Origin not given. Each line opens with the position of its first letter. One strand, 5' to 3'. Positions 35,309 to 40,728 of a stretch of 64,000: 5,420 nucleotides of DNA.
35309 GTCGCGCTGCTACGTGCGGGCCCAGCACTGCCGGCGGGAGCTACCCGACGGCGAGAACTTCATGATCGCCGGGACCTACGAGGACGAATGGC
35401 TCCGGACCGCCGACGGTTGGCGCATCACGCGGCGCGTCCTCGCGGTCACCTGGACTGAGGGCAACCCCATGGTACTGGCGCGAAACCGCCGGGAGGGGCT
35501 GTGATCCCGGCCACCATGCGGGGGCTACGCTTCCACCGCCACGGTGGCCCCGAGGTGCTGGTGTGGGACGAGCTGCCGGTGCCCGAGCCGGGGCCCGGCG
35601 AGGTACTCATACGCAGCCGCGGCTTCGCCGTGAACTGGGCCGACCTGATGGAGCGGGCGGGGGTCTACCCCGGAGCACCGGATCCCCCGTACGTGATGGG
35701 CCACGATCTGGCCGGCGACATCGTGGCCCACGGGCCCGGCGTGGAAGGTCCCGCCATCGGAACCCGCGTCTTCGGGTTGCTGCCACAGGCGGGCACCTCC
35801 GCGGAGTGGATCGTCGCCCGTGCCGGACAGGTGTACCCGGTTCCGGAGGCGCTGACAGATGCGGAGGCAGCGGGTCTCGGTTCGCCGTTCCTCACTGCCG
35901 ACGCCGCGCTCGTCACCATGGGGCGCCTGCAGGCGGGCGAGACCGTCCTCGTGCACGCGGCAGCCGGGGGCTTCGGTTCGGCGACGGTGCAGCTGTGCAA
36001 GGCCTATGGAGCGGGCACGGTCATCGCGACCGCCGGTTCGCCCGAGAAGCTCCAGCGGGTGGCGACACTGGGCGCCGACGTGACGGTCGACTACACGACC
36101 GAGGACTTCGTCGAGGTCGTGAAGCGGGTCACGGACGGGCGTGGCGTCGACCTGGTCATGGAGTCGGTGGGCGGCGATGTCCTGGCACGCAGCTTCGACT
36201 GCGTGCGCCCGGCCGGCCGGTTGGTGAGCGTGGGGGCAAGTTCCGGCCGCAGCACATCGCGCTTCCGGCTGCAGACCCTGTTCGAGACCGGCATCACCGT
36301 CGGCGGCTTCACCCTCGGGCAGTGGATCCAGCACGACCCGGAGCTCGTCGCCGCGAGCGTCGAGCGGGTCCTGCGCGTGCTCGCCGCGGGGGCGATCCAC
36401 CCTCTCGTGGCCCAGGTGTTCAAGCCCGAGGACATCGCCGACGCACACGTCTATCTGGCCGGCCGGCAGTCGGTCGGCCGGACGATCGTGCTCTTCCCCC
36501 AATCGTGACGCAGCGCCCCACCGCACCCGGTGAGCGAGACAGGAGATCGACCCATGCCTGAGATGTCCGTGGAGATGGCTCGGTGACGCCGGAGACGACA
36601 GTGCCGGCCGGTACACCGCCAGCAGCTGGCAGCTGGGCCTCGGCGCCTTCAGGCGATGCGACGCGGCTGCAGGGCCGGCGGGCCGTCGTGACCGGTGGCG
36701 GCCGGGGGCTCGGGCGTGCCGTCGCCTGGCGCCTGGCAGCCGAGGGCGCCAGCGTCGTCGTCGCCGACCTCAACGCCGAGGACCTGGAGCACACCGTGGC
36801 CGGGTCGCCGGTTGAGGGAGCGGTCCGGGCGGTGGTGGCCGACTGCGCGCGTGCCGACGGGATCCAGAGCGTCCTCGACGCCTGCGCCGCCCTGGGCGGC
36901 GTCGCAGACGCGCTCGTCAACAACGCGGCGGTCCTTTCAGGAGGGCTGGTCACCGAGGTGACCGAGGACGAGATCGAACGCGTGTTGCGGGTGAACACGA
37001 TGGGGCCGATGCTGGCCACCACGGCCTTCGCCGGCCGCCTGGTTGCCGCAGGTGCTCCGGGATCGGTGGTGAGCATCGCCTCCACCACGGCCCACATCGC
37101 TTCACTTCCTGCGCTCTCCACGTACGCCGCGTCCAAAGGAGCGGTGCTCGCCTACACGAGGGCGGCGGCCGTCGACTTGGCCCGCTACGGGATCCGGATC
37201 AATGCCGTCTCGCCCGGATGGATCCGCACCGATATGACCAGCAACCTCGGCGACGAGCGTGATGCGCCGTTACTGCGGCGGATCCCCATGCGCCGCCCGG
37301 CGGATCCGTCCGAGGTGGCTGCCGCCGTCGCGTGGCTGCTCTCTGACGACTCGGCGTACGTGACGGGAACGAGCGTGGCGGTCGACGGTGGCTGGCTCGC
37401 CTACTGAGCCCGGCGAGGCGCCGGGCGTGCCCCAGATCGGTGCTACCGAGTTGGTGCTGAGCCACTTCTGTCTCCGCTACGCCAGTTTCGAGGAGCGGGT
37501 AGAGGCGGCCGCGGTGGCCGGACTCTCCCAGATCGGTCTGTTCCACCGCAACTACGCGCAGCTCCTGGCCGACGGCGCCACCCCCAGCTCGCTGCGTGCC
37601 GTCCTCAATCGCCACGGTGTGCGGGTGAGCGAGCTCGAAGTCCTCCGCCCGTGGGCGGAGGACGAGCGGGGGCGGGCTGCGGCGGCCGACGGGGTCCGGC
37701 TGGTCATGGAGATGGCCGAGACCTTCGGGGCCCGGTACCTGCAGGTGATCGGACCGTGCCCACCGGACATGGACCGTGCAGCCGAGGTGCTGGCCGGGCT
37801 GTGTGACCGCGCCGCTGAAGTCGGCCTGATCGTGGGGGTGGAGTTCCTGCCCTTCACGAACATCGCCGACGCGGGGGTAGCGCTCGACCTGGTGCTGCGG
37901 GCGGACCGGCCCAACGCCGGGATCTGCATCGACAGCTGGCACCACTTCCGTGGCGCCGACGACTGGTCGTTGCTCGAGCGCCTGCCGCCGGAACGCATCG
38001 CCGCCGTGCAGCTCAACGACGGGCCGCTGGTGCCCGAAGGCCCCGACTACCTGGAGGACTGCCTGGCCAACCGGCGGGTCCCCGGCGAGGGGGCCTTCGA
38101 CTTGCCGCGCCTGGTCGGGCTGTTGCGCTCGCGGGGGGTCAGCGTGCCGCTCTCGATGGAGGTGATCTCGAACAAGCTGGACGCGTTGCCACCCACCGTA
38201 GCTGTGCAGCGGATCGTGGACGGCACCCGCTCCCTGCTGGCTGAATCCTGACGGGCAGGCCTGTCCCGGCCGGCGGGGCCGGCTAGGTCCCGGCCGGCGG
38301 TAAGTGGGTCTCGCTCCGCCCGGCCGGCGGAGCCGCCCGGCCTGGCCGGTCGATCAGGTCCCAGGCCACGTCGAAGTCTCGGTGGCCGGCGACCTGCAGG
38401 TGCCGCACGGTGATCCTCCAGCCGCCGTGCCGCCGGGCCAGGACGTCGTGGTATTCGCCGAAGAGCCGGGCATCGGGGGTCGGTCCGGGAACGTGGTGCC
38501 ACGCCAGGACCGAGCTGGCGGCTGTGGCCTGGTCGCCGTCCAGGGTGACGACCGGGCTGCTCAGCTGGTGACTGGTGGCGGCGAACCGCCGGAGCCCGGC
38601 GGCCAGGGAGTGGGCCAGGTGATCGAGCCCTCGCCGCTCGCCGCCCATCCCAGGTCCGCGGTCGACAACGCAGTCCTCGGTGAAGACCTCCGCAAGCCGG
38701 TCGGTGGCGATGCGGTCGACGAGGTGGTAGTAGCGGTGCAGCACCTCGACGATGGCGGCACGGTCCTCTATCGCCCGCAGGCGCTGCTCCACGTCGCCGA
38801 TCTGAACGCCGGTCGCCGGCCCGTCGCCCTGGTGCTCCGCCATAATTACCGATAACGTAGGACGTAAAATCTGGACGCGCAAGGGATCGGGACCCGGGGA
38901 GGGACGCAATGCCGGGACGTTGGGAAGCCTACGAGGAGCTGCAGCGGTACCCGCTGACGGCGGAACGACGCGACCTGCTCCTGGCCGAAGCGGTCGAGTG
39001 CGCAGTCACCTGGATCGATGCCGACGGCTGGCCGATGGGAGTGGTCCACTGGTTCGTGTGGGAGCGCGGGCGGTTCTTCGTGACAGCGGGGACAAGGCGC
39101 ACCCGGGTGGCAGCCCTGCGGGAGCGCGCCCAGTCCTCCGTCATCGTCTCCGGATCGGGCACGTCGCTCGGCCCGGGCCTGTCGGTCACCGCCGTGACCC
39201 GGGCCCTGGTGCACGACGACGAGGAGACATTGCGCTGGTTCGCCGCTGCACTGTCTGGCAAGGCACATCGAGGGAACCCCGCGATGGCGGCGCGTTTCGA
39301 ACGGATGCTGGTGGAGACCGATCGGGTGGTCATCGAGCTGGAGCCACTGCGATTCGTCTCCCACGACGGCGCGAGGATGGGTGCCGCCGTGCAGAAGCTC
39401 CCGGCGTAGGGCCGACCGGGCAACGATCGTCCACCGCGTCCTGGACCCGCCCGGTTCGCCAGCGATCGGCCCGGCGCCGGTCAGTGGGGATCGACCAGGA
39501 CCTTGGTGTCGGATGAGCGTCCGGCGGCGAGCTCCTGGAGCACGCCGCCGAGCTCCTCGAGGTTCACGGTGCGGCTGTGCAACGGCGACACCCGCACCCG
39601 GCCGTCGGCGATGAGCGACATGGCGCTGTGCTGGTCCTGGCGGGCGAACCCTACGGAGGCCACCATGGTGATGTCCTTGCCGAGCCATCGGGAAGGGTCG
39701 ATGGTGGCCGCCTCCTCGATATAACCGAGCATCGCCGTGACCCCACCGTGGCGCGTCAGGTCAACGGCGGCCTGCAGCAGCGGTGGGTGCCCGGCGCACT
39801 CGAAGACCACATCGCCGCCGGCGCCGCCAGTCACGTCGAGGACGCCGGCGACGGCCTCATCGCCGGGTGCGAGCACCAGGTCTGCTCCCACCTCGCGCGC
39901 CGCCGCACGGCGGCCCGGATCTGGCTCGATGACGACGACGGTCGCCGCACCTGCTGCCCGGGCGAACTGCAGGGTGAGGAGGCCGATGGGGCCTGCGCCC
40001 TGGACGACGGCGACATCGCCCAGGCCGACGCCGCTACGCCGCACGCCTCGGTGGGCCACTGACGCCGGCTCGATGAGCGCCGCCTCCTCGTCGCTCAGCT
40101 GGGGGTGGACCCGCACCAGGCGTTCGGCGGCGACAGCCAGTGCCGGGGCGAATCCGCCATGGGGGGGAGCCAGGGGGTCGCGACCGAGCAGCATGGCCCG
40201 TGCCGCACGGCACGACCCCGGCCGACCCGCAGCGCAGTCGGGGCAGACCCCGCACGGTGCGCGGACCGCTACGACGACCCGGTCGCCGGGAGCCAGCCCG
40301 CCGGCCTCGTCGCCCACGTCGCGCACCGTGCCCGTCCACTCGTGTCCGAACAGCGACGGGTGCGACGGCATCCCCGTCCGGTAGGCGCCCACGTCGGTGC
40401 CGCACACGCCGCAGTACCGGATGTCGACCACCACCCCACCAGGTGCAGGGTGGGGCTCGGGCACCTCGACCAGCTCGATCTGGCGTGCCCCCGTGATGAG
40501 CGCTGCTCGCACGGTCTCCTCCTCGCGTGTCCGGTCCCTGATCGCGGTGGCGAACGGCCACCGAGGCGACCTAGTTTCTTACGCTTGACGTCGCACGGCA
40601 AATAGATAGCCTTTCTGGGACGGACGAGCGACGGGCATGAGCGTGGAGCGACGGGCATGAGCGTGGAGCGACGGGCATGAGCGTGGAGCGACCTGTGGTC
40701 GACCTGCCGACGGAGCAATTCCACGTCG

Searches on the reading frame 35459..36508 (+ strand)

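Call 25: search_protein_families(library=pfam, proteins=[window:35459-36508:+], max_evalue=0.00001)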
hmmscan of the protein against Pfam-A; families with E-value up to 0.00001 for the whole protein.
window:35459-36508:+ (349 aa): 3 families
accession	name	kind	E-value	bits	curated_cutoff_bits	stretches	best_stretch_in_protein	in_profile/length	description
PF00107.32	ADH_zinc_N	-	3.9e-31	108.1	31.8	1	172-293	2-119/129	Zinc-binding dehydrogenase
PF13602.12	ADH_zinc_N_2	-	9.4e-22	78.8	27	1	204-344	1-134/134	Zinc-binding dehydrogenase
PF08240.17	ADH_N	-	2.3e-13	50.7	23.5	1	45-130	1-104/104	Alcohol dehydrogenase GroES-like domain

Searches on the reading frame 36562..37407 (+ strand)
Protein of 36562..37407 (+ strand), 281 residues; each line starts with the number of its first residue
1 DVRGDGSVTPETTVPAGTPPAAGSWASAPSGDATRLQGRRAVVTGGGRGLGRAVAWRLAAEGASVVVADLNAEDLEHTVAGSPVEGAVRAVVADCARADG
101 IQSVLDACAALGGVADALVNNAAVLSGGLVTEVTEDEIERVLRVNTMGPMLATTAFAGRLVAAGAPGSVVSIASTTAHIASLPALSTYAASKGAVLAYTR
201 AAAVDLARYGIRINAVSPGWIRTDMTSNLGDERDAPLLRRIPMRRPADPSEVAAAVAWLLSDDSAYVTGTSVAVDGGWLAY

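Call 25: search_protein_families(library=pfam, proteins=[window:36562-37407:+], max_evalue=0.00001)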
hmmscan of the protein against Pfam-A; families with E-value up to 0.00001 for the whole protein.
window:36562-37407:+ (281 aa): 3 families
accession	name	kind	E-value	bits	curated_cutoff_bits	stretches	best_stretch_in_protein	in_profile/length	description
PF13561.12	adh_short_C2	-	5.3e-54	183.7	27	1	48-278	6-235/236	Enoyl-(Acyl carrier protein) reductase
PF00106.31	adh_short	-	5.6e-43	147.1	26.6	1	41-232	3-193/195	short chain dehydrogenase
PF08659.16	KR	-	2.8e-06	27.8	22.6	1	42-190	4-151/180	KR domain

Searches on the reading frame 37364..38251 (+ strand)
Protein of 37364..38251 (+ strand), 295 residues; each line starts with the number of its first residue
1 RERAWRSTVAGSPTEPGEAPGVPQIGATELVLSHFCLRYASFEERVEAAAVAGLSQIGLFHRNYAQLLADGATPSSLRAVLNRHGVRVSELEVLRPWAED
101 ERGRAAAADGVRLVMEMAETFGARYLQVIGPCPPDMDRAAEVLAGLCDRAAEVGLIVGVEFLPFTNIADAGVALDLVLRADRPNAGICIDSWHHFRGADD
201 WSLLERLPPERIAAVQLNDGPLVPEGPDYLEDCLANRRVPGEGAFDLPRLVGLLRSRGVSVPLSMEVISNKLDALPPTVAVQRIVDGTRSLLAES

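Call 25: search_protein_families(library=pfam, proteins=[window:37364-38251:+], max_evalue=0.00001)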
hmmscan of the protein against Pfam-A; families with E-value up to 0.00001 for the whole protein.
window:37364-38251:+ (295 aa): 1 family
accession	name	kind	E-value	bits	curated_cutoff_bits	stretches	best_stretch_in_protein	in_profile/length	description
PF01261.30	AP_endonuc_2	-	3.5e-28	99.4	31.1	1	46-271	1-233/249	Xylose isomerase-like TIM barrel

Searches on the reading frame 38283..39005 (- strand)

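Call 25: search_protein_families(library=pfam, proteins=[window:38283-39005:-], max_evalue=0.00001)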
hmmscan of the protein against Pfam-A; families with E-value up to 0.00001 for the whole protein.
window:38283-39005:- (240 aa): 1 family
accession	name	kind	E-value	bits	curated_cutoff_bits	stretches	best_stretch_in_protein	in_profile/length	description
PF13577.12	SnoaL_4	-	6.6e-30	104.1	24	1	78-202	2-126/126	SnoaL-like domain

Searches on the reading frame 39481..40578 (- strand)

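Call 25: search_protein_families(library=pfam, proteins=[window:39481-40578:-], max_evalue=0.00001)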
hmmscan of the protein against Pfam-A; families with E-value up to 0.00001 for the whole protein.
window:39481-40578:- (365 aa): 3 families
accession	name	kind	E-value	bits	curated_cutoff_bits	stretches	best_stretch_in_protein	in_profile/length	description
PF00107.32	ADH_zinc_N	-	2.5e-26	92.6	31.8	1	197-324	1-128/129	Zinc-binding dehydrogenase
PF08240.17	ADH_N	-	2.9e-20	72.9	23.5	1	46-157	2-102/104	Alcohol dehydrogenase GroES-like domain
PF16912.11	Glu_dehyd_C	-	2.1e-10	40.9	34.9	1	167-291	5-137/211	Glucose dehydrogenase C-terminus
